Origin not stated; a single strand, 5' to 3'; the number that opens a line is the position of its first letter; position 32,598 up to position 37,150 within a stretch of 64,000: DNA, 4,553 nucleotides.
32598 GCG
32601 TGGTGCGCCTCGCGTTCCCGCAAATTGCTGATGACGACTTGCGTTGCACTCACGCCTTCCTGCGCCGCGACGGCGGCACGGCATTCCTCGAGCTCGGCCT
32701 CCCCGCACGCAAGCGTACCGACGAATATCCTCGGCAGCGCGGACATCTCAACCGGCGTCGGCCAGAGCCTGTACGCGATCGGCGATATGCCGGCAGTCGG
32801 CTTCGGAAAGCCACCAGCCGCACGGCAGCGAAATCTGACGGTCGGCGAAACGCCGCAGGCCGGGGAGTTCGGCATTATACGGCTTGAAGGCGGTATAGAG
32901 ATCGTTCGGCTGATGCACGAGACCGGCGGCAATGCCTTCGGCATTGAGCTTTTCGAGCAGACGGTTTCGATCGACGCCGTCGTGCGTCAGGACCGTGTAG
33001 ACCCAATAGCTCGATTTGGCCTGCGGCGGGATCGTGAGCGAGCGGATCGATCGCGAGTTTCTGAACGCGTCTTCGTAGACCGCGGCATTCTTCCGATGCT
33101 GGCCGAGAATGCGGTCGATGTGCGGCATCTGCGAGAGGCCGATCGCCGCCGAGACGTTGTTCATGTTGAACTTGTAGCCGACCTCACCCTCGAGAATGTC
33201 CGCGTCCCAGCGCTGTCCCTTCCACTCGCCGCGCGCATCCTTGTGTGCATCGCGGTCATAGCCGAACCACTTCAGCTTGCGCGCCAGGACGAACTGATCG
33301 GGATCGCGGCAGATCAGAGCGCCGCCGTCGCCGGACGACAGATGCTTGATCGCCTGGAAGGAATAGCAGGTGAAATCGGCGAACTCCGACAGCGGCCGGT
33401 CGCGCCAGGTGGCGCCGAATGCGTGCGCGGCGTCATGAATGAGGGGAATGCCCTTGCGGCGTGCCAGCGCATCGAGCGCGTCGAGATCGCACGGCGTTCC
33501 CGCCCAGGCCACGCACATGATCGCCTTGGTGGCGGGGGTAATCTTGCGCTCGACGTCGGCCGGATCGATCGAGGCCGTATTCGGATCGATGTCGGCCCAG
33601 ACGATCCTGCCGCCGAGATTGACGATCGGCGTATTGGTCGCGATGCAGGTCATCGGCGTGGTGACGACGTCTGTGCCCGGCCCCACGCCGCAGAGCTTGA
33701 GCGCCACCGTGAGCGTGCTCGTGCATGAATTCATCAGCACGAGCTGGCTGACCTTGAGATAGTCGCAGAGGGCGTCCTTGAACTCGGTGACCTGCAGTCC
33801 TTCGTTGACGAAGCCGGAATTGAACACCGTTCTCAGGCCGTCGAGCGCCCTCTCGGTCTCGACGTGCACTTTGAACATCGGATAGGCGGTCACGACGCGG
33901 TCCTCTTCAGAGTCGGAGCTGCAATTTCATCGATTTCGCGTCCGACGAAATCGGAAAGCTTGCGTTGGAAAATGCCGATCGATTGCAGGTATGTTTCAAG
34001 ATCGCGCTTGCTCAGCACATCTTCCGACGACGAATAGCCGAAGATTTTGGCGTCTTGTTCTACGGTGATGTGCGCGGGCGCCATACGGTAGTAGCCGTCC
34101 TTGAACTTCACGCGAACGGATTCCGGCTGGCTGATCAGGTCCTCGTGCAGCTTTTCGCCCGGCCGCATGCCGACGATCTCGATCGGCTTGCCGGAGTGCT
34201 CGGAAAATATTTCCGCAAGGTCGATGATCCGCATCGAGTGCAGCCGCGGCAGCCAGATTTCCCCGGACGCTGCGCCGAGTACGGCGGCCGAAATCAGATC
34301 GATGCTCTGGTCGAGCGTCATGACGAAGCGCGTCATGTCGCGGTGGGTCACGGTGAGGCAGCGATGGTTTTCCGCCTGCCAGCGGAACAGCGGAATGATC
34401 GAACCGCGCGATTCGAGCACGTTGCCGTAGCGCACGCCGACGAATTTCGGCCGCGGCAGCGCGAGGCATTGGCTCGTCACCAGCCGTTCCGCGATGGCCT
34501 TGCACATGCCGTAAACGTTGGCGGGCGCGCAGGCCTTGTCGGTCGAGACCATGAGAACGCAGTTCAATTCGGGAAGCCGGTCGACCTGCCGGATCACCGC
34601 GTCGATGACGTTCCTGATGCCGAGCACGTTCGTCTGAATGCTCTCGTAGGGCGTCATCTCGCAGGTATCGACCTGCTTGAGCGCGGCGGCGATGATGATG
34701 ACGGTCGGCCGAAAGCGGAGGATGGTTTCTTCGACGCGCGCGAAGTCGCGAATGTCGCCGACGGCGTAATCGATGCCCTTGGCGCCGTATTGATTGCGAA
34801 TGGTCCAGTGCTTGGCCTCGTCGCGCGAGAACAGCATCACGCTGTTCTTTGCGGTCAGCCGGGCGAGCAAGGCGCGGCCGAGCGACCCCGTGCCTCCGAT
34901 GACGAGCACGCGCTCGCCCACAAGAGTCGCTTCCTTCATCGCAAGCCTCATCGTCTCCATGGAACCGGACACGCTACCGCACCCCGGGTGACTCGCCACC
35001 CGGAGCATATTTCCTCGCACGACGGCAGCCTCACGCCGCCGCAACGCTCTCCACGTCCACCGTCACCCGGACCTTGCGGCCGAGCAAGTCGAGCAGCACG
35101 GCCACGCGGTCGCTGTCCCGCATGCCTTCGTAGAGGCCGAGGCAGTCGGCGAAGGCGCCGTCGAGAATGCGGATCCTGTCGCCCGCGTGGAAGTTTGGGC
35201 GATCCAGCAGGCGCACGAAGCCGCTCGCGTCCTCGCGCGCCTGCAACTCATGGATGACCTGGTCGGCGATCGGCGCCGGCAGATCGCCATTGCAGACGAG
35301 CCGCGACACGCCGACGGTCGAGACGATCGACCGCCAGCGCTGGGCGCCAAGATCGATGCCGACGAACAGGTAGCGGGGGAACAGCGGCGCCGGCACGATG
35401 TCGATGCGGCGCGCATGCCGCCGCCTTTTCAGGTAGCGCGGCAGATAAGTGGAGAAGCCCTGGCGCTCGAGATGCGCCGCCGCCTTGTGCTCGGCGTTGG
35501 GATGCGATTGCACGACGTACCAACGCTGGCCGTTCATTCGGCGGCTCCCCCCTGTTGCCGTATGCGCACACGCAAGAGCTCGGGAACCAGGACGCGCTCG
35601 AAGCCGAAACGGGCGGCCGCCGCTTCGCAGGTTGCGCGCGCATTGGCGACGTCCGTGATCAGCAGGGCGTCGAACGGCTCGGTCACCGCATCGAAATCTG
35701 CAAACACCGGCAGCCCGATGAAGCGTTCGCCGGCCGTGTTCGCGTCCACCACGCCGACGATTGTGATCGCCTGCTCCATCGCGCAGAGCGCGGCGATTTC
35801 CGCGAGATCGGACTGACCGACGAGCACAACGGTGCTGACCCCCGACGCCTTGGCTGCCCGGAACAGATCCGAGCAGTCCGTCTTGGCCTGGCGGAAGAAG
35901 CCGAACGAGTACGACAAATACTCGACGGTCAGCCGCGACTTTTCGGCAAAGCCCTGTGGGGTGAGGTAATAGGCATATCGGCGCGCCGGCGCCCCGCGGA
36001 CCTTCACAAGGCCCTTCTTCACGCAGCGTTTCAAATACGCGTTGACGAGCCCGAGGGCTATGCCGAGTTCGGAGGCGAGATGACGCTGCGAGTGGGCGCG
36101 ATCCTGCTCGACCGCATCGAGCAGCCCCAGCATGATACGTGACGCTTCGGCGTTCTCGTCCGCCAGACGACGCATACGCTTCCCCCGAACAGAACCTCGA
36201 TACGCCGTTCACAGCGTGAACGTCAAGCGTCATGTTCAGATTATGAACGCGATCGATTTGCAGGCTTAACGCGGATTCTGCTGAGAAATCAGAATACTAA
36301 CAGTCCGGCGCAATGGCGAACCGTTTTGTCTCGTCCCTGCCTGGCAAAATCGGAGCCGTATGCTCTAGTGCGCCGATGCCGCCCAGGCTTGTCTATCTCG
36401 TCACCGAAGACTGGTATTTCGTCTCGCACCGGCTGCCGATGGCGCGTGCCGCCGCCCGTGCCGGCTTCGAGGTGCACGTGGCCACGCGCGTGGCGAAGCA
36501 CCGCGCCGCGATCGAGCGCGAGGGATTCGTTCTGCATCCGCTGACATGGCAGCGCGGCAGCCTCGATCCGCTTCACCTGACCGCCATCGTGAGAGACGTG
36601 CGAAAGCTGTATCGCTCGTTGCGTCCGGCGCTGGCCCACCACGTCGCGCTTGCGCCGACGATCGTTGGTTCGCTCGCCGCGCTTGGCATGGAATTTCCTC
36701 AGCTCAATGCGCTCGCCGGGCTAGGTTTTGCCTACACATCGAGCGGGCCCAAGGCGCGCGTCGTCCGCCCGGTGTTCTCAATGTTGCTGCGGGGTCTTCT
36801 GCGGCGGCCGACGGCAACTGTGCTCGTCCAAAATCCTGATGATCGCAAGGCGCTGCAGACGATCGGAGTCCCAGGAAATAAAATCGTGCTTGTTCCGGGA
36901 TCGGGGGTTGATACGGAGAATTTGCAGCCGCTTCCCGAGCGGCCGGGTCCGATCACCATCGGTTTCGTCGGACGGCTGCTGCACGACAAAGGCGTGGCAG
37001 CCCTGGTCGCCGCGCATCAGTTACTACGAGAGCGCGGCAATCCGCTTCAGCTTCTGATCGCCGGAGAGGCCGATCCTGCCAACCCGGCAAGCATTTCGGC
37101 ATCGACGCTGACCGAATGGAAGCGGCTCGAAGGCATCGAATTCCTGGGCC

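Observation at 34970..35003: Near-canonical JUMPstart/ops element directly behind an rfaH-like gene in an alphaproteobacterium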

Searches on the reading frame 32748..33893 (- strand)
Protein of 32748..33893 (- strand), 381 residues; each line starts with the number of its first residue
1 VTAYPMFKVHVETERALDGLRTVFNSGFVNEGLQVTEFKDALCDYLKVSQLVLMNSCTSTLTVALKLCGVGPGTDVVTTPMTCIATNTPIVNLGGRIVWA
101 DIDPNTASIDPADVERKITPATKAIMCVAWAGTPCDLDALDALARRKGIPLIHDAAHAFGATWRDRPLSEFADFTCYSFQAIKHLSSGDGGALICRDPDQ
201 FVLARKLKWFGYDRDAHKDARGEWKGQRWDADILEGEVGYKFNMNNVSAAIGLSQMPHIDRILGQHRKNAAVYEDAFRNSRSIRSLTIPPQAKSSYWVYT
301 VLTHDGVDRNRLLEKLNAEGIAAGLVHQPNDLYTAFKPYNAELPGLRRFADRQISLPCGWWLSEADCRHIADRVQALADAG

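Call 7: search_protein_families(library=pfam, proteins=[window:32748-33893:-])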
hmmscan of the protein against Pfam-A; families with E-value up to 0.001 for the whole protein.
window:32748-33893:- (381 aa): 3 families
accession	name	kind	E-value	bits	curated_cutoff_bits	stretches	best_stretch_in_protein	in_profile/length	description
PF01041.23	DegT_DnrJ_EryC1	-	6.8e-90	302.3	19.8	1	14-374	5-359/360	DegT/DnrJ/EryC1/StrS aminotransferase family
PF00155.27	Aminotran_1_2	-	0.00019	21.2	19.7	1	36-161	45-192/361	Aminotransferase class I and II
PF00266.25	Aminotran_5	-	0.00035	20.1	21.5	0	52-161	65-182/371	Aminotransferase class-V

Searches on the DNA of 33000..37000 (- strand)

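Call 34: search_rna_families(source=window, start=33000, end=37000, threshold=evalue, max_evalue=10)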
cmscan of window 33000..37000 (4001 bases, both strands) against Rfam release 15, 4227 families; matches with E-value up to 10: 7.
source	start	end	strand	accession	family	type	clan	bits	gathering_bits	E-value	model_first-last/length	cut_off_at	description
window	35617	35715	+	RF03044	Proteo-phage-1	Gene; sRNA;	-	25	42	0.18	1-82/82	no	Proteo-phage-1 RNA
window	34449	34485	-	RF02163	sR-tMet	Gene; snRNA; snoRNA; CD-box;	-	18.8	50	8.3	1-72/72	no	Small nucleolar RNA sR-tMet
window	35332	35389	-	RF02939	COG2908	Cis-reg;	-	15.6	58.7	2.5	1-45/45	no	COG2908 RNA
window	33876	33935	-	RF01141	sR18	Gene; snRNA; snoRNA; CD-box;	-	14.3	45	8.1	1-56/56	no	Small nucleolar RNA sR18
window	34688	34739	+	RF01129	sR44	Gene; snRNA; snoRNA; CD-box;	-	13.2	45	8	1-55/55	no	Small nucleolar RNA sR44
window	36909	36954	+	RF01119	sR32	Gene; snRNA; snoRNA; CD-box;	-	13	40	4.2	1-57/57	no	Small nucleolar RNA sR32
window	34981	35007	-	RF01395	isrL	Gene; sRNA;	-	10.8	35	8.2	313-339/345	no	isrL Hfq binding RNA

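Call 35: search_rna_families(source=window, start=34940, end=35040, threshold=evalue, max_evalue=10, show_alignments=5)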
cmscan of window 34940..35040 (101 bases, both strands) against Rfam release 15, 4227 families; matches with E-value up to 10: 3.
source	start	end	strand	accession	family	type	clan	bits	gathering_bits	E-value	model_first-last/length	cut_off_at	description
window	34946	35015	-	RF02206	WT1-AS_4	Gene; lncRNA;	-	8.3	60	9.3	64-134/134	no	WT1 antisense RNA conserved region 4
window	34940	34958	-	RF01152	sR1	Gene; snRNA; snoRNA; CD-box;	-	7.9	45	4.1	1-19/57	3'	Small nucleolar RNA sR1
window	34940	34958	-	RF01119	sR32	Gene; snRNA; snoRNA; CD-box;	-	6.7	40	8.8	1-19/57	3'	Small nucleolar RNA sR32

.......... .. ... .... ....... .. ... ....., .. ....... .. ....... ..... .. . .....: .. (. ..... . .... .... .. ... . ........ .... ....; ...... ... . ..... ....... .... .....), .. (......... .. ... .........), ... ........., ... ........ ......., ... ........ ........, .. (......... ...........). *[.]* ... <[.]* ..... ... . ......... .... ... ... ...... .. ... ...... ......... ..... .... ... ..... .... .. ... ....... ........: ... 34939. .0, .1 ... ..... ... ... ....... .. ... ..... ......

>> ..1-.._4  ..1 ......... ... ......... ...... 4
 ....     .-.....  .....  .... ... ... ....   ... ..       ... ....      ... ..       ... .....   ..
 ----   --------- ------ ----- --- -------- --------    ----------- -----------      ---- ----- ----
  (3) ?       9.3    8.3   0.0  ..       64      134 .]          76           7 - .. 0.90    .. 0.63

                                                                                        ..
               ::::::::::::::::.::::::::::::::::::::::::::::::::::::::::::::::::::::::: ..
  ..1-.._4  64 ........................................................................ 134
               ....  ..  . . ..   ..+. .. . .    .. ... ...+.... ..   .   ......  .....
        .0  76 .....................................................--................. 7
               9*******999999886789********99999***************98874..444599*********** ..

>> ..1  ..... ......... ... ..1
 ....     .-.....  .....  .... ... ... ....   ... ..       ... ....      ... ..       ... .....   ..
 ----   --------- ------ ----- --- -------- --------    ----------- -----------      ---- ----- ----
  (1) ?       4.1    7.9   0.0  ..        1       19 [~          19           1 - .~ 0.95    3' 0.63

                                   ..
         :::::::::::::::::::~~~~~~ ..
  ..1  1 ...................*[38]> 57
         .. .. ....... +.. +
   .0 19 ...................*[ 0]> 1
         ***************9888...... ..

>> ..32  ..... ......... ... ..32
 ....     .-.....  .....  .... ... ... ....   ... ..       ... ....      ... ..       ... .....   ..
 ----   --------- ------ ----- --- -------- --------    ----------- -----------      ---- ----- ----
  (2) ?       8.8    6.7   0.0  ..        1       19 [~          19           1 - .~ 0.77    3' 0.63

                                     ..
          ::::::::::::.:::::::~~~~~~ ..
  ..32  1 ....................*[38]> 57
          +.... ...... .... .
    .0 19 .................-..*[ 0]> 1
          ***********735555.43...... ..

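Call 104: search_with_rna_model(model_id=R1, sources=[L091, L092, L093, L094, L095, L096, L097, L098, L099, L100, L118, L120, L121, L122, L123, L124, L090], max_evalue=1, show_alignments=0)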
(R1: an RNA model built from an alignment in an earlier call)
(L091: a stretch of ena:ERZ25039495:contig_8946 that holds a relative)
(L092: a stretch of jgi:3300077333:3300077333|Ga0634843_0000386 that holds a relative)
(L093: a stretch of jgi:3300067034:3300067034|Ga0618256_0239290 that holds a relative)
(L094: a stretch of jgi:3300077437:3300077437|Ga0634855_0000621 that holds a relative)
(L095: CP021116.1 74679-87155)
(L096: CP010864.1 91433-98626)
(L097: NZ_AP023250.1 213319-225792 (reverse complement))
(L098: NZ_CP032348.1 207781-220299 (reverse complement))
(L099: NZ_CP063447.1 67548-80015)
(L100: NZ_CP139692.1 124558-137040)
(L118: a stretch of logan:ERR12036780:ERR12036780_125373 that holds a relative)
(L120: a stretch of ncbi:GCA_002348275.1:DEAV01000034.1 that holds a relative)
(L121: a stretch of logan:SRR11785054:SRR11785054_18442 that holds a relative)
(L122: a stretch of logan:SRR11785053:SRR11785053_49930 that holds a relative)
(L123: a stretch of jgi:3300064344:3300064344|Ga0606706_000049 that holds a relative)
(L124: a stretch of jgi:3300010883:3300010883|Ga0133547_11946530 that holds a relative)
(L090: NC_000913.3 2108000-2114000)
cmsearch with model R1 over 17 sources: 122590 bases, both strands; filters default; matches with E-value up to 1: 14.
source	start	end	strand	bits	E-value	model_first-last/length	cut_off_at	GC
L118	2077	2116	+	42.6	2.3e-11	1-41/41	no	0.62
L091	3657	3696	+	42.3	2.8e-11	1-41/41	no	0.68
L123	3043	3082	+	37.2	1.1e-09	1-41/41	no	0.62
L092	3535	3572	+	32.5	3.3e-08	1-41/41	no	0.66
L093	3535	3572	+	32.5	3.3e-08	1-41/41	no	0.66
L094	3156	3193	+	32.5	3.3e-08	1-41/41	no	0.66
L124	783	820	+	20.9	0.00015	1-41/41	no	0.53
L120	3032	3071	+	20.2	0.00026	1-41/41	no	0.68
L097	6547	6581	+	17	0.0026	1-41/41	no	0.63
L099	675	712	-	16.1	0.0051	1-41/41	no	0.68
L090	5137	5173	-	14.1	0.022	1-41/41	no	0.62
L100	544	560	-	10.5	0.3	1-41/41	no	0.71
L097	10679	10694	-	10.3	0.34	1-41/41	no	0.5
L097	10026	10042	+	9.6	0.54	7-23/41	no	0.59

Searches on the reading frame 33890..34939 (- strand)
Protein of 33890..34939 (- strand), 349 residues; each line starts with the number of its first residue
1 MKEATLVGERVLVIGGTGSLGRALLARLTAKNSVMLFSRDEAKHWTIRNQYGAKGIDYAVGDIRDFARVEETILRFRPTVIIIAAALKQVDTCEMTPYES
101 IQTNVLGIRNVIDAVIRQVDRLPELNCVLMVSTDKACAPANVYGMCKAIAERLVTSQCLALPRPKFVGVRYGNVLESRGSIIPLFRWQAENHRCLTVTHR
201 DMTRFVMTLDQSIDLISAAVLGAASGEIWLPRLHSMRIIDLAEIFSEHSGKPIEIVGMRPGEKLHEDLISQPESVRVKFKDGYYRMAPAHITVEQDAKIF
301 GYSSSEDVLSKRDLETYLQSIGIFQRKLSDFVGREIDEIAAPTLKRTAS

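Call 7: search_protein_families(library=pfam, proteins=[window:33890-34939:-])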
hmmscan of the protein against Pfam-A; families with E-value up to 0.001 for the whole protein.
window:33890-34939:- (349 aa): 8 families
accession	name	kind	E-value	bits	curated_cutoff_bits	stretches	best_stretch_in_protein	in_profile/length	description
PF02719.21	Polysacc_synt_2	-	1.5e-72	244.7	20.2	1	11-286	1-291/293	Polysaccharide biosynthesis protein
PF01370.27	Epimerase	-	7.9e-16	58.6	20.9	1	11-175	1-173/240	NAD dependent epimerase/dehydratase family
PF04321.23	RmlD_sub_bind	-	6.9e-13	48.7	27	1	10-114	2-88/287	RmlD substrate binding domain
PF16363.11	GDP_Man_Dehyd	-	6.1e-10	39.5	27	1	12-134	1-130/332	GDP-mannose 4,6 dehydratase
PF01073.25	3Beta_HSD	-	5.4e-07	29.4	22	1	12-117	1-105/280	3-beta hydroxysteroid dehydrogenase/isomerase family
PF00106.31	adh_short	-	0.00062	19.7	26.6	0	10-148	2-154/195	short chain dehydrogenase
PF13460.12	NAD_binding_10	-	0.0007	19.9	27.2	0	15-117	1-87/184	NAD(P)H-binding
PF05368.20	NmrA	-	0.00093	19.3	27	0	10-114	4-93/298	NmrA-like family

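Call 44: search_protein_families(library=ncbifam, proteins=[window:33890-34939:-], max_evalue=0.001)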
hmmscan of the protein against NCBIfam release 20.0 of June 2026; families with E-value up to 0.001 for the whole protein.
window:33890-34939:- (349 aa): 17 families
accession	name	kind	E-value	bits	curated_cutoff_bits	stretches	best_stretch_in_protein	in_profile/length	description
TIGR03589.1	PseB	equivalog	2.6e-72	243.5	407.75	1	9-299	5-292/324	UDP-N-acetylglucosamine 4,6-dehydratase (inverting)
TIGR04130.1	FnlA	equivalog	1.4e-56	191.8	730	1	11-290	7-286/337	UDP-N-acetylglucosamine 4,6-dehydratase/5-epimerase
TIGR01214.1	rmlD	equivalog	7.1e-12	45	224.05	1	10-155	1-136/285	dTDP-4-dehydrorhamnose reductase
TIGR02622.1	CDP_4_6_dhtase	equivalog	8.4e-11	41.6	278.45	1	8-137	4-133/352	CDP-glucose 4,6-dehydratase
TIGR01179.1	galE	equivalog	2.9e-08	32.9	262.3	1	10-175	1-177/332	UDP-glucose 4-epimerase GalE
TIGR01181.1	dTDP_gluc_dehyt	equivalog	4.1e-08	32.7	365.1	1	10-135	1-127/321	dTDP-glucose 4,6-dehydratase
NF041293.1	G6PDh_Azf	equivalog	2.6e-05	23.8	400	1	9-117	3-104/252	NAD-dependent glucose-6-phosphate dehydrogenase Azf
NF005449.0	PRK07041.1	equivalog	3e-05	24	257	1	4-97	3-99/240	SDR family oxidoreductase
NF042422.1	oxyalk_red_OleD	equivalog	0.00012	21.6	580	1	10-117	2-99/329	2-alkyl-3-oxoalkanoate reductase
TIGR04180.1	EDH_00030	hypoth_equivalog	0.00014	21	475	1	11-117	1-110/297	NAD-dependent 4,6-dehydratase LegB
NF043036.1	ErythonDh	equivalog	0.00018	20.9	325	0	10-155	2-161/321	D-erythronate dehydrogenase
NF004849.1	PRK06200.1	equivalog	0.00023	20.4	330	1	5-73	3-71/269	3-(cis-5,6-dihydroxycyclohexa-1,3-dien-1-yl)propanoate dehydrogenase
NF007956.0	PRK10675.1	subfamily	0.00025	20.3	394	0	10-116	2-112/338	UDP-glucose 4-epimerase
TIGR02197.1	heptose_epim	equivalog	0.00046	19.5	274.6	0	135-175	130-171/316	ADP-glyceromanno-heptose 6-epimerase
NF005489.0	PRK07102.1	equivalog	0.00052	19.7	267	1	9-149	2-154/243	SDR family oxidoreductase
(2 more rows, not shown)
